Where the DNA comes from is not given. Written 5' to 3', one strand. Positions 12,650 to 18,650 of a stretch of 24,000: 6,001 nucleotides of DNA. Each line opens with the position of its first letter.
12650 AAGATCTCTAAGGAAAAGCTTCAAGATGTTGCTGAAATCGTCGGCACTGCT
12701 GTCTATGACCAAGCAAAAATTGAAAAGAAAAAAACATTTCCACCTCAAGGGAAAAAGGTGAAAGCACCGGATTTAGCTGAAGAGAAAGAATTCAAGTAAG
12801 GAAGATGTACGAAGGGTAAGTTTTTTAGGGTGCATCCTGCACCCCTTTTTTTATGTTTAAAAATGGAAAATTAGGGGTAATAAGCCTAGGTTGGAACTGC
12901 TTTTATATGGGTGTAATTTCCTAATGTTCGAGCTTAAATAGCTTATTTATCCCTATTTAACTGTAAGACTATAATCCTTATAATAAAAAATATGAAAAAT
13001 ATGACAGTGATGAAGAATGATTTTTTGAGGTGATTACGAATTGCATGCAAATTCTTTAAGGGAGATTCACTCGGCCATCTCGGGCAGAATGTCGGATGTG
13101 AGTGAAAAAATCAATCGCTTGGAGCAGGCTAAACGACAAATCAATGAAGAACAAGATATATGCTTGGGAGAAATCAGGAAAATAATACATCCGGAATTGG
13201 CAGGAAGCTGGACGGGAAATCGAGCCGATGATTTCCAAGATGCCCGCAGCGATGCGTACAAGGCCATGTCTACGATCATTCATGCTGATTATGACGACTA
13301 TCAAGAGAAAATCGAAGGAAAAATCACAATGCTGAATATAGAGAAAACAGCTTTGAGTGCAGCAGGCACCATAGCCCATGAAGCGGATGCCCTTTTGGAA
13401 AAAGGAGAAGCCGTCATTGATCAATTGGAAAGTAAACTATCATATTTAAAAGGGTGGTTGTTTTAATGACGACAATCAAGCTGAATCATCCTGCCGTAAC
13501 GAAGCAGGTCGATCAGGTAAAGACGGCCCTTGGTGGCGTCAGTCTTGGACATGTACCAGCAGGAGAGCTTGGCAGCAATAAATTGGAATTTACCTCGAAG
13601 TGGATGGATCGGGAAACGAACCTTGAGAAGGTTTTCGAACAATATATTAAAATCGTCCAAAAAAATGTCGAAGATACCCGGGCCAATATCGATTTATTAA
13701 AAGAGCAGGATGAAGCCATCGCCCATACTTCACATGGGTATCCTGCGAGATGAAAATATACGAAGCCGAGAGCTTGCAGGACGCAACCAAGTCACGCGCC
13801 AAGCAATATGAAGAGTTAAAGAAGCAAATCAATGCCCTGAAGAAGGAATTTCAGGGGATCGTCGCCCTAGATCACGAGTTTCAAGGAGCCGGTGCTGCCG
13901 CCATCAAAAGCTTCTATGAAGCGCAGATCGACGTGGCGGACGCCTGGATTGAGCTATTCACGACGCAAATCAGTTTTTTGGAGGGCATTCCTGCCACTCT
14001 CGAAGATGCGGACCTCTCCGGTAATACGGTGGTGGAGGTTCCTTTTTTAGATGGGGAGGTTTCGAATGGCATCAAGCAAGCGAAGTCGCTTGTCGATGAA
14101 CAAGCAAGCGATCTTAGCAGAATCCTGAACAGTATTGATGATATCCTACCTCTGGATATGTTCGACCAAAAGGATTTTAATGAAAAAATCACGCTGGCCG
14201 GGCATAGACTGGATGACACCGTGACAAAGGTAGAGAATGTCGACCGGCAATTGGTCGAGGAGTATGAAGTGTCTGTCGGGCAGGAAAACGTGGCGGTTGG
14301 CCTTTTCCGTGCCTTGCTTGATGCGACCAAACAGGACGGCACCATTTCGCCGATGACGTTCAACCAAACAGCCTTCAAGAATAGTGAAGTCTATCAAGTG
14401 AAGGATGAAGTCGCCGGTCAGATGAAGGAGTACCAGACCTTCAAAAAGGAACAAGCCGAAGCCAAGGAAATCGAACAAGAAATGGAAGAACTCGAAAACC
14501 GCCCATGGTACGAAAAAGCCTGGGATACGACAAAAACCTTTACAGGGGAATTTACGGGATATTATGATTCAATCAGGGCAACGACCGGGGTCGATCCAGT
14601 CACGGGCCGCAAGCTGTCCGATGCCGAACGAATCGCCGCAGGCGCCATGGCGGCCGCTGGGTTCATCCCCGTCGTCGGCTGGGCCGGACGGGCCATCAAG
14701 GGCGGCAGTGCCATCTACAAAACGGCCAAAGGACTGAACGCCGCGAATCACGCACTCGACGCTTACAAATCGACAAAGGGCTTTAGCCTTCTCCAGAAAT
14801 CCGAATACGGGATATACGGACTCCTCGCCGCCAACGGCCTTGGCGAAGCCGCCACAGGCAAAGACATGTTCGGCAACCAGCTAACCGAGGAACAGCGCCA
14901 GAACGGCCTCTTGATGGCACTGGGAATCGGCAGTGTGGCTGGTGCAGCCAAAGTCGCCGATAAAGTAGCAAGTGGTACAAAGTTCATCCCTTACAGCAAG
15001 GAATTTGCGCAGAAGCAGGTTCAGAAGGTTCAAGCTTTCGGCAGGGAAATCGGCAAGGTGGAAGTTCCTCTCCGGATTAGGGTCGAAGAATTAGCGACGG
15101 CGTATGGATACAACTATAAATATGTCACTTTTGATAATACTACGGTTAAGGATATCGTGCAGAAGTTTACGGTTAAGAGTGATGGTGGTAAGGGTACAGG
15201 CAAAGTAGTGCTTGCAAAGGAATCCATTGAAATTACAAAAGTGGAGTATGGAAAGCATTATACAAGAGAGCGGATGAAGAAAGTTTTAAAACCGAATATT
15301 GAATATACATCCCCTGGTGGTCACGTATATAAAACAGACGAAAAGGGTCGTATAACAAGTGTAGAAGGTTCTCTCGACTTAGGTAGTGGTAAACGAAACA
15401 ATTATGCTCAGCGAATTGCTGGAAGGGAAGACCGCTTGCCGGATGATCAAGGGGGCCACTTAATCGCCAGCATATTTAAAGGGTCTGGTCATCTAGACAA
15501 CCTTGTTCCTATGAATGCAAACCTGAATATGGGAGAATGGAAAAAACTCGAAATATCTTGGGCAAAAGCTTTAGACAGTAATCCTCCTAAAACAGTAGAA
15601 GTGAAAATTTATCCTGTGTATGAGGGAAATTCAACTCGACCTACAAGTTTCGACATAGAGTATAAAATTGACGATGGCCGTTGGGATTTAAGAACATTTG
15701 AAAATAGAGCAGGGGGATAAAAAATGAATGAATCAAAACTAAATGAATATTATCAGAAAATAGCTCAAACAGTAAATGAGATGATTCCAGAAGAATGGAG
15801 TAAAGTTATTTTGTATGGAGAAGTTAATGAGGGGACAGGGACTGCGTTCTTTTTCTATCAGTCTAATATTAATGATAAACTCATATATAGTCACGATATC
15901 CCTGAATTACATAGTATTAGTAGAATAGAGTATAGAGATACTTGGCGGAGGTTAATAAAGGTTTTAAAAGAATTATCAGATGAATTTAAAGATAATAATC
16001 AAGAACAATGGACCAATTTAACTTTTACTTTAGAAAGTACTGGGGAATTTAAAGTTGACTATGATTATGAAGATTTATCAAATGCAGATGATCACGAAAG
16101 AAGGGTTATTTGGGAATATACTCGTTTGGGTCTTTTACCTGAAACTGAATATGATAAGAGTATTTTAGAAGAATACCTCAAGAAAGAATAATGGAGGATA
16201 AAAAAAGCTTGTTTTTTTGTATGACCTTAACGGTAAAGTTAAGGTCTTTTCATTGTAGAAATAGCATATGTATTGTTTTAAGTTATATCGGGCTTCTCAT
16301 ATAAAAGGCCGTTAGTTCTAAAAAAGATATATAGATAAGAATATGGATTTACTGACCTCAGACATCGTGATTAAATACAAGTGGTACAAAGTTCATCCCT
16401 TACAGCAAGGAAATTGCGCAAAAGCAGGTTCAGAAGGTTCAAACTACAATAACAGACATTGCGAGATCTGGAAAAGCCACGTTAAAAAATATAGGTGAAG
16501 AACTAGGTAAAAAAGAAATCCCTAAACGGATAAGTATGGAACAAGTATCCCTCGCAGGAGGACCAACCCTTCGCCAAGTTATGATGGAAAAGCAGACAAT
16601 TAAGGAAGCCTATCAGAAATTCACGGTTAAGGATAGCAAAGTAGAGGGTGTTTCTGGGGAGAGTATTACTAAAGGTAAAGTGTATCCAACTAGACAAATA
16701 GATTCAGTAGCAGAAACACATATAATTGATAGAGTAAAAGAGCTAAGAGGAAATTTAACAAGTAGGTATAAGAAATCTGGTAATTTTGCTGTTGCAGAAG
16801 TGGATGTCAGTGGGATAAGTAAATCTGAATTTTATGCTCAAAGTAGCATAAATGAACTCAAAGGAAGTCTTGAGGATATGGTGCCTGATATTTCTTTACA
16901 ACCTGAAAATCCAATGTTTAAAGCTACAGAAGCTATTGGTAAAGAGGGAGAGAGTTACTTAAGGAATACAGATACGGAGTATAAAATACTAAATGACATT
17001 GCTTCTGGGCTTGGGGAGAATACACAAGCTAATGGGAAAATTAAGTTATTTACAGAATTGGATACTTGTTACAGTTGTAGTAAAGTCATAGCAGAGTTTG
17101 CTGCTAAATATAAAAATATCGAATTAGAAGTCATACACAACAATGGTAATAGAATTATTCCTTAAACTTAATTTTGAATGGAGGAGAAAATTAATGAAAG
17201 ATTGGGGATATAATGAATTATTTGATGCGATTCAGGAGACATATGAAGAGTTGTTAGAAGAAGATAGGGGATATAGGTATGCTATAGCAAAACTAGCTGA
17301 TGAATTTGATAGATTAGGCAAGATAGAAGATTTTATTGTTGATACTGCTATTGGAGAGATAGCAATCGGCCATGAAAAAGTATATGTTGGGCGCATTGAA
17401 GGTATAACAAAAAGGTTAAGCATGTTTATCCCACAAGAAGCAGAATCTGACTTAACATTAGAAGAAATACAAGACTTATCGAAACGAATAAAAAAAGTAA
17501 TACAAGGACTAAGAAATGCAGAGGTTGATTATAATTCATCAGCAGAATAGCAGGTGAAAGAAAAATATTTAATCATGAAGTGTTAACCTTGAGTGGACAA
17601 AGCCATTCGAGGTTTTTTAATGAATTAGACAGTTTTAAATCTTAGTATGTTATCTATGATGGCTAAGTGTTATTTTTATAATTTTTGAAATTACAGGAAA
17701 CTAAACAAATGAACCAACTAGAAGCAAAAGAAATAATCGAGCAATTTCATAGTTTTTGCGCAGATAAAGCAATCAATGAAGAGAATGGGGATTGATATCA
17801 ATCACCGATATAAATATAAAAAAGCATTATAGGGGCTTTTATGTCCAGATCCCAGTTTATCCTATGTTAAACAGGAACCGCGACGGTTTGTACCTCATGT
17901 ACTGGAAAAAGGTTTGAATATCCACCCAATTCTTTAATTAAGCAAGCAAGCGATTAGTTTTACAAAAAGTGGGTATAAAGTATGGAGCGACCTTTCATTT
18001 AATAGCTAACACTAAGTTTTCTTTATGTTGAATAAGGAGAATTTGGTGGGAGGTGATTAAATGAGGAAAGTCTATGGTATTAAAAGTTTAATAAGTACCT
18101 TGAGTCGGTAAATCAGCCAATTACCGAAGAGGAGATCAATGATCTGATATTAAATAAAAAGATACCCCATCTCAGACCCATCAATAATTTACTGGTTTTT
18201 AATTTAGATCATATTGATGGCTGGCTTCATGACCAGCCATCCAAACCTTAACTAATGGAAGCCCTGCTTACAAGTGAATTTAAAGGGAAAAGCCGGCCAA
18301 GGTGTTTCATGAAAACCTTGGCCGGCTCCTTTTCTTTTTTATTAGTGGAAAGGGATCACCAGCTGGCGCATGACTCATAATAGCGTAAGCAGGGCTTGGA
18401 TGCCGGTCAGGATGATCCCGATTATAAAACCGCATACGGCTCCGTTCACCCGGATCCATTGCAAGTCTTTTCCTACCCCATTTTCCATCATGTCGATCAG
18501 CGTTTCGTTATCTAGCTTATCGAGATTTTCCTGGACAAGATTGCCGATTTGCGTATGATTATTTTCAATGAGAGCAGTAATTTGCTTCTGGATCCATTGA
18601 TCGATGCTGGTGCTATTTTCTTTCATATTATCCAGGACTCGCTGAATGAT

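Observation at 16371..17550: Silent orphan toxin-immunity cassette with a 65-nt in-frame recombination handle to the expressed LXG gene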

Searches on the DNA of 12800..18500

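Call 39: search_rna_families(source=window, start=12800, end=18500, threshold=evalue, max_evalue=1)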
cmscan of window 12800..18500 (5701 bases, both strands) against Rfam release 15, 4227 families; matches with E-value up to 1: 2.
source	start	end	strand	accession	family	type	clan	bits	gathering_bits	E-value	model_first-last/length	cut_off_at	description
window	18276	18362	-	RF00426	SCARNA15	Gene; snRNA; snoRNA; scaRNA;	CL00019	25.6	65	0.15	1-128/128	no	Small Cajal body specific RNA 15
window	18289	18329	-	RF03560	mir-3926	Gene; miRNA;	-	24.7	82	0.35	1-63/63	no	mir-3926 microRNA precursor family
